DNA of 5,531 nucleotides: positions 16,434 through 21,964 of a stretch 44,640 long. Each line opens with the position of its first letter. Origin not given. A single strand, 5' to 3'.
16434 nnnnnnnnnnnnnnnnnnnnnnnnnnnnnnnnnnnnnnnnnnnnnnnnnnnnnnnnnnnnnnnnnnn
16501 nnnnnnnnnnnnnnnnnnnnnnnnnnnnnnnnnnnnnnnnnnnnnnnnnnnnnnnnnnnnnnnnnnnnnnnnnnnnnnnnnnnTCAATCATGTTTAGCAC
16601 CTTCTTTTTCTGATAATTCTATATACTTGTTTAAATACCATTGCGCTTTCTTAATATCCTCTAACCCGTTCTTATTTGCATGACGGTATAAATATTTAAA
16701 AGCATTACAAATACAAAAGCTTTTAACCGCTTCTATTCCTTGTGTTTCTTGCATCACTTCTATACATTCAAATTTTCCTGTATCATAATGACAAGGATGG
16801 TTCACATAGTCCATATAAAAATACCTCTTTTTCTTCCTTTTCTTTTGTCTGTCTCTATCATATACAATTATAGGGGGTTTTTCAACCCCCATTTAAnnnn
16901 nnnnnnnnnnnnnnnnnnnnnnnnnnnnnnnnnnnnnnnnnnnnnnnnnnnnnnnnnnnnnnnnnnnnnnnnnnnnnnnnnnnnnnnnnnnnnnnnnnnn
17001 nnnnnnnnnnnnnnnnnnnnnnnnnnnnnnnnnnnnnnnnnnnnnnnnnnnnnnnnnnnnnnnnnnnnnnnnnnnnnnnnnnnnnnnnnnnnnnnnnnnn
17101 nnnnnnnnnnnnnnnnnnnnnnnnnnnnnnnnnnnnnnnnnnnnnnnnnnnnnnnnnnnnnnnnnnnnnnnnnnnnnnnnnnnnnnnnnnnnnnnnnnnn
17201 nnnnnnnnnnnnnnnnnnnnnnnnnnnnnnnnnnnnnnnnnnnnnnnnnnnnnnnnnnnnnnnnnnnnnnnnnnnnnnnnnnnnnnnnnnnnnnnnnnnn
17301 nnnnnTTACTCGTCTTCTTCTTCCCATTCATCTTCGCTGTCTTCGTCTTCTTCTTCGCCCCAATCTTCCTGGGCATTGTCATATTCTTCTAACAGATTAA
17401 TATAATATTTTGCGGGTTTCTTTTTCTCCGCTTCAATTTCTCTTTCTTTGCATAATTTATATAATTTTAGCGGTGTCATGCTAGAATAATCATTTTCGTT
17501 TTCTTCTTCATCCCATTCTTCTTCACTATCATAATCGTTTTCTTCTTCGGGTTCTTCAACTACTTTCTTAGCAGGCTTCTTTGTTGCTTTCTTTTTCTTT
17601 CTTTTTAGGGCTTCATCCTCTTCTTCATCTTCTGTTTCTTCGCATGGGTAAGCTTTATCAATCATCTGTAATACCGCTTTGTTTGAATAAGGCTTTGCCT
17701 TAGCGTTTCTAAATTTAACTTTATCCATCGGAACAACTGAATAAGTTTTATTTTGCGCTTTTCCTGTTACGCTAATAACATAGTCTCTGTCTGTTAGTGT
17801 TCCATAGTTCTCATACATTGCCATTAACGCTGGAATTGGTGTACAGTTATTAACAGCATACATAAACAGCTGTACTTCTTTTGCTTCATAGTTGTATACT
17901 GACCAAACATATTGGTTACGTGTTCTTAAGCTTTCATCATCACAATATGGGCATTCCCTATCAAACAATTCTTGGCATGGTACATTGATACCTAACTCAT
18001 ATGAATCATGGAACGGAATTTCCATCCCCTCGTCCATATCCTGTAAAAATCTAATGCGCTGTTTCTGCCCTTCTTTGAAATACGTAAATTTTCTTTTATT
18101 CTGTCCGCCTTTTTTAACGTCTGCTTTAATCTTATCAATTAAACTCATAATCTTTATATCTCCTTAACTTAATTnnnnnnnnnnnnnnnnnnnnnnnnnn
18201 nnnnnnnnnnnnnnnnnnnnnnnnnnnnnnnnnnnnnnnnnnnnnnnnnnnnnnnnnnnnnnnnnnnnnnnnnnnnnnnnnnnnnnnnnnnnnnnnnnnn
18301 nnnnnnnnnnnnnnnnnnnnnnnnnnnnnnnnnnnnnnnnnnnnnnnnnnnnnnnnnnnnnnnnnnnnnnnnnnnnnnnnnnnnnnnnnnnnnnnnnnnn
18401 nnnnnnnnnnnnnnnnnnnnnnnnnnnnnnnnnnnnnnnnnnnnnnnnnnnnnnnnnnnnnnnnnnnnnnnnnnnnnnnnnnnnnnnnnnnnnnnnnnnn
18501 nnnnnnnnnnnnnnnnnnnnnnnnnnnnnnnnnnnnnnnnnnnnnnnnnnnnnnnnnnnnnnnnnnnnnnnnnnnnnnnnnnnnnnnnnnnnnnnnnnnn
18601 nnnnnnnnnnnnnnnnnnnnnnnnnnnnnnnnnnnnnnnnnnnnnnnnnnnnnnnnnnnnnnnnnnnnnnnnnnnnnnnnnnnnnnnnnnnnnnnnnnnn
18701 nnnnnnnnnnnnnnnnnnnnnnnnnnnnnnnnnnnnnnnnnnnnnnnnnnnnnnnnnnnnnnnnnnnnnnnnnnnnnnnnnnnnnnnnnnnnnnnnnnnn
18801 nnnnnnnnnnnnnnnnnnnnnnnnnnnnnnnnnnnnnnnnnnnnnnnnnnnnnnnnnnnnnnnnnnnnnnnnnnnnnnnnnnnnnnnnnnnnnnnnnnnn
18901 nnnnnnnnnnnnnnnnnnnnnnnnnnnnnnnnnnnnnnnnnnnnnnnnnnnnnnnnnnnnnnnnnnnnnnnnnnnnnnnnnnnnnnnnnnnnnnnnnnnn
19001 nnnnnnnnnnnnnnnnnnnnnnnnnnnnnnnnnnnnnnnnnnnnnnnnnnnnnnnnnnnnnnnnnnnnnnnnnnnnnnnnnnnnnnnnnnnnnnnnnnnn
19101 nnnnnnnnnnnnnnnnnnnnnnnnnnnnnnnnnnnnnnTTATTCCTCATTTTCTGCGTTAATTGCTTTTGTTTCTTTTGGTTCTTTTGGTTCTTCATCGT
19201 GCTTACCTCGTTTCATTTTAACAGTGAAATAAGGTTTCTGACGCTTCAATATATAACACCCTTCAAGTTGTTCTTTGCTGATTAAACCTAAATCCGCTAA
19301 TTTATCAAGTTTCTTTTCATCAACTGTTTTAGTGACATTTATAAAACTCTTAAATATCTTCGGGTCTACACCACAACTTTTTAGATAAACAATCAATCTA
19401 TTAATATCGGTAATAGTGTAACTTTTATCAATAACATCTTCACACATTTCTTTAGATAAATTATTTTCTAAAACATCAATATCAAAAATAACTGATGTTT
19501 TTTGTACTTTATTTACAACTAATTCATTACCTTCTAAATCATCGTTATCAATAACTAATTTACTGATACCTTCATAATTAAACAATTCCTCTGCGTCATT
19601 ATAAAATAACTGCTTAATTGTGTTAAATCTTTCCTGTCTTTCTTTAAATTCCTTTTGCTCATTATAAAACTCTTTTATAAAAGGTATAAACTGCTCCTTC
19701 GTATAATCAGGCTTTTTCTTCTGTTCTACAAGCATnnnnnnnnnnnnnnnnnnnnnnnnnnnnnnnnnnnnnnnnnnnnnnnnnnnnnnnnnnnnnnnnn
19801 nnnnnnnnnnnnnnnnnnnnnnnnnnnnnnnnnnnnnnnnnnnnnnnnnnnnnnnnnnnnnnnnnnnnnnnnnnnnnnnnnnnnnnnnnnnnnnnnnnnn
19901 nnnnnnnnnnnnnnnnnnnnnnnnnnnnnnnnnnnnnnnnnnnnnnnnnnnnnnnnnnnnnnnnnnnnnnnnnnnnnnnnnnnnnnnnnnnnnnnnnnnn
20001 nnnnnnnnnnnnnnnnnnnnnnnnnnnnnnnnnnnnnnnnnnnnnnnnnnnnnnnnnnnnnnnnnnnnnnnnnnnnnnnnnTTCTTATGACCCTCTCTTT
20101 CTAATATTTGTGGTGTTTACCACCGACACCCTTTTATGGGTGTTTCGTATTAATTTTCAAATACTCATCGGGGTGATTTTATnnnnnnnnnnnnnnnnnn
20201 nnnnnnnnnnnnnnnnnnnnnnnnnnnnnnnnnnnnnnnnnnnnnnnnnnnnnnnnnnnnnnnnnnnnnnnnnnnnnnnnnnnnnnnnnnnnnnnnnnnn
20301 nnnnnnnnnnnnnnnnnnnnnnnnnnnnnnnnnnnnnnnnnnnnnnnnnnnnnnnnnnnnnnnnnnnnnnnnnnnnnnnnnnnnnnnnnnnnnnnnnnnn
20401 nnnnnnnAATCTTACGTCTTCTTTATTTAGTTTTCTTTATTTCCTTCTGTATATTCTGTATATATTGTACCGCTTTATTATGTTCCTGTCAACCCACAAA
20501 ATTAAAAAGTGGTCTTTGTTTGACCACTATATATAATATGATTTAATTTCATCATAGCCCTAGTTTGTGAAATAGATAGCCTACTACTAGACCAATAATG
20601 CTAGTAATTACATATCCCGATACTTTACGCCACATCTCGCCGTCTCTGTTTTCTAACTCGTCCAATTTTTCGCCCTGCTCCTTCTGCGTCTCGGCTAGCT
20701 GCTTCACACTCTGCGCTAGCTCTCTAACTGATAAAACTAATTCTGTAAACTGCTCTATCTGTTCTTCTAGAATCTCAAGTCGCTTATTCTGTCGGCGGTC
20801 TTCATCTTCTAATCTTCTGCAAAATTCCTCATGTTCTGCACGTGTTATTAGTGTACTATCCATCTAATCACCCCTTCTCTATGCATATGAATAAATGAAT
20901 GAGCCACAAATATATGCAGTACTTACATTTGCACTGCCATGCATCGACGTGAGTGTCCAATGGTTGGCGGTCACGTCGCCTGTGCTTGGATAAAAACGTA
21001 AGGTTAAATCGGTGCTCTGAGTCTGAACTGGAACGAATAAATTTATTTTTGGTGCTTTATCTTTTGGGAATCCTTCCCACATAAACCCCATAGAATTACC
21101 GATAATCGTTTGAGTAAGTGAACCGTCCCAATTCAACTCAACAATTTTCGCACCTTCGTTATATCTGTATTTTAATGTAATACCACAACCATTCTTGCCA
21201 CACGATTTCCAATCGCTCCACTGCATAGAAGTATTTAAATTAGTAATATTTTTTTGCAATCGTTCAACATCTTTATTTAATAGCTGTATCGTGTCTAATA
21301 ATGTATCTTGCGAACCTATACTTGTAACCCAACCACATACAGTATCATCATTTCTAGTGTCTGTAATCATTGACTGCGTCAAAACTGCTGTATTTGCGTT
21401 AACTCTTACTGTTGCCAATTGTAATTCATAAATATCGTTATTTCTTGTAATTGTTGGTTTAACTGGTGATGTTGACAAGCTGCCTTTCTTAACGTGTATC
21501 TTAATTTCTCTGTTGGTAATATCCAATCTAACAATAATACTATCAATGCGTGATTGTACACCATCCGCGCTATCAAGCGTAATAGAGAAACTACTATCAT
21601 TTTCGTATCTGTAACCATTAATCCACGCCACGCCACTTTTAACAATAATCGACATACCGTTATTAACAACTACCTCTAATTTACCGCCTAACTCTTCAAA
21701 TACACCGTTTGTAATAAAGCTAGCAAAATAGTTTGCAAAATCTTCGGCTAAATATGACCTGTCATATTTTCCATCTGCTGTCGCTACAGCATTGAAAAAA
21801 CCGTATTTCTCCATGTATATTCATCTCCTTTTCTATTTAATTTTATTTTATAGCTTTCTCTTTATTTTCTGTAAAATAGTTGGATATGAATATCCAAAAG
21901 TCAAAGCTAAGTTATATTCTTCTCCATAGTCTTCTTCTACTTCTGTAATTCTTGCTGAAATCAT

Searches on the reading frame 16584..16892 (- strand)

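Call 37: search_protein_families(library=pfam, proteins=[window:16584-16892:-], max_evalue=0.05)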
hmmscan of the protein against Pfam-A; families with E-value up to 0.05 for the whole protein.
window:16584-16892:- (102 aa): 1 family
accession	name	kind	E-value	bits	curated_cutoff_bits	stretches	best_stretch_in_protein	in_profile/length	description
PF11753.13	DUF3310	-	2.5e-17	63.1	24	1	30-88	1-60/60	Protein of unknwon function (DUF3310)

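Call 38: search_protein_families(library=phrogs, proteins=[window:16584-16892:-], max_evalue=0.01)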
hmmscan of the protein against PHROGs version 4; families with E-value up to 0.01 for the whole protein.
window:16584-16892:- (102 aa): 24 families
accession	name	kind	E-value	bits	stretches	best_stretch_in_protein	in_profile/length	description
phrog_236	-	other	1.7e-26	94.8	1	14-99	225-310/431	nucleotide kinase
phrog_1689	-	other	2.9e-22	80.7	1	19-100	157-240/243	nucleotide kinase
phrog_23238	-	unknown function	2.2e-18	67.7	1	16-97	114-196/196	-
phrog_11324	-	other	4e-18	67.3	1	27-100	8-77/139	nucleotide kinase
phrog_4943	-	unknown function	6.1e-18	66.8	1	17-97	78-162/166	-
phrog_4897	-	other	1.1e-16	62.5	1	20-97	105-183/186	kinase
phrog_4824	-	unknown function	1.1e-13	52.2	1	32-91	8-60/128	-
phrog_4472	-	other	4.4e-12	46.8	1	26-98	10-81/100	nucleotide kinase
phrog_2585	-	other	1.7e-10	42.5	1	18-94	86-167/175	nucleotide kinase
phrog_10602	-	other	4.6e-10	40.8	1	22-98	91-167/168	nucleotide kinase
phrog_2781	-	unknown function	7.3e-10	40.3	1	19-99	166-249/253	-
phrog_2387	-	other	1.8e-08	35.7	1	28-93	3-70/147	nucleotide kinase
phrog_26005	-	unknown function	1.9e-08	35.1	1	19-91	233-303/310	-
phrog_5839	-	unknown function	5e-08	34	1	29-98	7-71/128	-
phrog_18538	-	unknown function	2.2e-07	31.9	1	27-89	2-66/159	-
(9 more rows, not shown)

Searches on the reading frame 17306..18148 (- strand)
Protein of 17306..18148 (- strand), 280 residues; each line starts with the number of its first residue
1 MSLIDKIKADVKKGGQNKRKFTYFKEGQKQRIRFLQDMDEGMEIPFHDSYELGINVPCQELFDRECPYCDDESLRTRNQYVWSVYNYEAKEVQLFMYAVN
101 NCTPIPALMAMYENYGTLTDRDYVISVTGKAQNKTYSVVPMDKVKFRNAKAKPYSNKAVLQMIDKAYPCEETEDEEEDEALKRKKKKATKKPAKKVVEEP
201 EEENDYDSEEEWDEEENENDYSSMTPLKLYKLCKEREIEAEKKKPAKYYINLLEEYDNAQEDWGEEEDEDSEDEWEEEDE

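Call 21: search_protein_families(library=pfam, proteins=[window:17306-18148:-], max_evalue=0.01)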
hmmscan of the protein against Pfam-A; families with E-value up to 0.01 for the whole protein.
window:17306-18148:- (280 aa): 0 families

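Call 23: search_protein_families(library=phrogs, proteins=[window:17306-18148:-], max_evalue=0.001)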
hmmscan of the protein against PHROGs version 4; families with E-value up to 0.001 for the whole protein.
window:17306-18148:- (280 aa): 2 families
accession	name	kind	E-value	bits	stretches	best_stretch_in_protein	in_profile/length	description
phrog_9721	-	DNA, RNA and nucleotide metabolism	1.4e-06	29.5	0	103-212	141-246/246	single strand DNA binding protein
phrog_1607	-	DNA, RNA and nucleotide metabolism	5.7e-05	23.9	1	108-234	140-261/285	single strand DNA binding protein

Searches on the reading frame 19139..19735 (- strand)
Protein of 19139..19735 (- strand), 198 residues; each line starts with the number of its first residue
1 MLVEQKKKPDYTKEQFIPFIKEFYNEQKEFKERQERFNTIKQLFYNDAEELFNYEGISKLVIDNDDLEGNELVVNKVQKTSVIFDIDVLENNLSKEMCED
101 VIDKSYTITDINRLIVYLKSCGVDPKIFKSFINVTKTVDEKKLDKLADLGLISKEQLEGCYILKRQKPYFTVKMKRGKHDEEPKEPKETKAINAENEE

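Call 22: search_protein_families(library=pfam, proteins=[window:19139-19735:-], max_evalue=0.05)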
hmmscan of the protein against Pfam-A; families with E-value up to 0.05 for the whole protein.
window:19139-19735:- (198 aa): 2 families
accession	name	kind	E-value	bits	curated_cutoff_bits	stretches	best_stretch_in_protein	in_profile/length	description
PF18903.5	DUF5659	-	0.0068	16.7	23.6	0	104-126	2-23/75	Domain of unknown function (DUF5659)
PF01320.23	Colicin_Pyocin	-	0.024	15.1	21.2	0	5-36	2-33/82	Colicin immunity protein / pyocin immunity protein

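Call 23: search_protein_families(library=phrogs, proteins=[window:19139-19735:-], max_evalue=0.001)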
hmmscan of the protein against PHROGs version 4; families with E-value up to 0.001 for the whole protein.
window:19139-19735:- (198 aa): 0 families

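Call 63: search_solved_structures(query=window:19139-19735:-, max_evalue=10)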
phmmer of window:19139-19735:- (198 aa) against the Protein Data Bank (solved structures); distinct sequences matched with E-value up to 10: 2.
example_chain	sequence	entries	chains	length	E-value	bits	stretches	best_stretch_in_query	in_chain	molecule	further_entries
2d1h_A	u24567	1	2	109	0.078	16.1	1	98-173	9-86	109aa long hypothetical transcriptional regulator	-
6iuq_A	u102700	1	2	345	1.7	11.8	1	77-110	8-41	Prolyl 4-hydroxylase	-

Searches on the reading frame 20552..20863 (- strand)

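Call 37: search_protein_families(library=pfam, proteins=[window:20552-20863:-], max_evalue=0.05)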
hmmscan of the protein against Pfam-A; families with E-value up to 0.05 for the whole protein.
window:20552-20863:- (103 aa): 5 families
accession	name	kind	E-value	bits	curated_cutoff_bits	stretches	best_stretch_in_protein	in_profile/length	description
PF01519.22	DUF16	-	0.00025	21.9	40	1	4-71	18-82/104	Protein of unknown function DUF16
PF06456.18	Arfaptin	-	0.0046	17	32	1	21-74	31-84/229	Arfaptin-like domain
PF00015.26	MCPsignal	-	0.0062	16.8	34.6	1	7-72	98-163/172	Methyl-accepting chemotaxis protein (MCP) signalling domain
PF11166.13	DUF2951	-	0.036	14.7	26.7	1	7-97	5-92/98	Protein of unknown function (DUF2951)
PF12325.13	TMF_TATA_bd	-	0.042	14.4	29.1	1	9-58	64-113/115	TATA element modulatory factor 1 TATA binding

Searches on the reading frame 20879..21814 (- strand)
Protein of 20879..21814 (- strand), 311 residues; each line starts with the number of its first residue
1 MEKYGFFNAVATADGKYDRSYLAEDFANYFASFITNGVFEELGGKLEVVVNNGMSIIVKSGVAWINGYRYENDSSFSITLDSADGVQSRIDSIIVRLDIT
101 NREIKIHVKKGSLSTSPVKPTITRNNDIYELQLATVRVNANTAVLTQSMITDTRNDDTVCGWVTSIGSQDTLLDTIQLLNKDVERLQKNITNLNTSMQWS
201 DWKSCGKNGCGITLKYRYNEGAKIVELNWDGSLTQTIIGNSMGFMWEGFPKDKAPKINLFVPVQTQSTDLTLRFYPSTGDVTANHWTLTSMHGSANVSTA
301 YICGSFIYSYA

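Call 21: search_protein_families(library=pfam, proteins=[window:20879-21814:-], max_evalue=0.01)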
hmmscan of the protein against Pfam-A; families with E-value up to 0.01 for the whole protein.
window:20879-21814:- (311 aa): 0 families

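Call 23: search_protein_families(library=phrogs, proteins=[window:20879-21814:-], max_evalue=0.001)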
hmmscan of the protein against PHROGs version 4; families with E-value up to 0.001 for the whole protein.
window:20879-21814:- (311 aa): 10 families
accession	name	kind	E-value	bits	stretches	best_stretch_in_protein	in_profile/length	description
phrog_1220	-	head and packaging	1.7e-69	236.6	1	1-167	7-165/574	head protein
phrog_9534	-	head and packaging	3.9e-59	201.8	1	1-195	1-187/303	head protein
phrog_27282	-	unknown function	3.3e-55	188.8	1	1-198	2-193/445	-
phrog_5339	-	head and packaging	1.1e-43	150.6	1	2-175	6-175/633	virion structural protein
phrog_35103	-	unknown function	1.6e-38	133.3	1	1-200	1-194/916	-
phrog_18805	-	unknown function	3e-31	109.8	1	3-196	4-197/457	-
phrog_17342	-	unknown function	6.8e-12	46.3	1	31-155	26-158/326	-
phrog_13571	-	head and packaging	8.4e-10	39.4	1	55-152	47-147/356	virion structural protein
phrog_3398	-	head and packaging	3.4e-09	37.5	1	36-156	41-168/359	virion structural protein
phrog_877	-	unknown function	0.00016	20.5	0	51-83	210-242/1141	-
